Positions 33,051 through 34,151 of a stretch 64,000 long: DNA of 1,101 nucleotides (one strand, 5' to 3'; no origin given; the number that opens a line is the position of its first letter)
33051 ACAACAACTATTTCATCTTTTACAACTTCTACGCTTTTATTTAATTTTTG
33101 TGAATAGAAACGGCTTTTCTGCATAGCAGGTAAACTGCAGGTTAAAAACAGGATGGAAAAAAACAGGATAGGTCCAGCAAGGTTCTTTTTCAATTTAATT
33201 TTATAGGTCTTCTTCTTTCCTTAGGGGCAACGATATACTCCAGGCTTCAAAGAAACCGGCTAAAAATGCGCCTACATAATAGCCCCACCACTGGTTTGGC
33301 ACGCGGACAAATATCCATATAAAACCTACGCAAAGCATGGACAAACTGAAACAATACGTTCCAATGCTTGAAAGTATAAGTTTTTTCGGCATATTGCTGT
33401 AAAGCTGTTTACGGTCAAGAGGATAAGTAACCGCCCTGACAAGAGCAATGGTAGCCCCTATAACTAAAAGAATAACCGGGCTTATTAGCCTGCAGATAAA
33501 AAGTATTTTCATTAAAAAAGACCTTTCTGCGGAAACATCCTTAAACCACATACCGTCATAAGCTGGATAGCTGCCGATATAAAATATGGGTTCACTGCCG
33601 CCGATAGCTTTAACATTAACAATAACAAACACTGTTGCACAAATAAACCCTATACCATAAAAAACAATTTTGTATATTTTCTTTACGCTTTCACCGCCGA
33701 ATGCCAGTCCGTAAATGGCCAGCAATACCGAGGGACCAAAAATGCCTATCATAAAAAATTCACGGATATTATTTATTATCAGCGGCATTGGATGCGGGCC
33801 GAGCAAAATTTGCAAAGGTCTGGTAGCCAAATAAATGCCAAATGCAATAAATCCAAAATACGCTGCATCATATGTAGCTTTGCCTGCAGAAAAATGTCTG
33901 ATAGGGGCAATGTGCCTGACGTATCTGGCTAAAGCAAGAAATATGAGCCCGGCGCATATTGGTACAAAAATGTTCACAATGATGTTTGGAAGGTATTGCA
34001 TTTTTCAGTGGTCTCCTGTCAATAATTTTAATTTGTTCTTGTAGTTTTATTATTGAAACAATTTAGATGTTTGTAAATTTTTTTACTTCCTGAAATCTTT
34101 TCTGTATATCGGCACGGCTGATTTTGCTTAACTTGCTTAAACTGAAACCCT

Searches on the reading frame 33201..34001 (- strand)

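Call 11: search_protein_families(library=pfam, proteins=[window:33201-34001:-], max_evalue=0.01)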
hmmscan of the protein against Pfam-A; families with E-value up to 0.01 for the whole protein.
window:33201-34001:- (266 aa): 2 families
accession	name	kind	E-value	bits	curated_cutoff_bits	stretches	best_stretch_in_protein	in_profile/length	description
PF12832.13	MFS_1_like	-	0.00092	18.8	25.2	1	7-51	305-349/373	MFS_1 like family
PF10968.13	DUF2770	-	0.0063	16.9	25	0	75-96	8-28/36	Protein of unknown function (DUF2770)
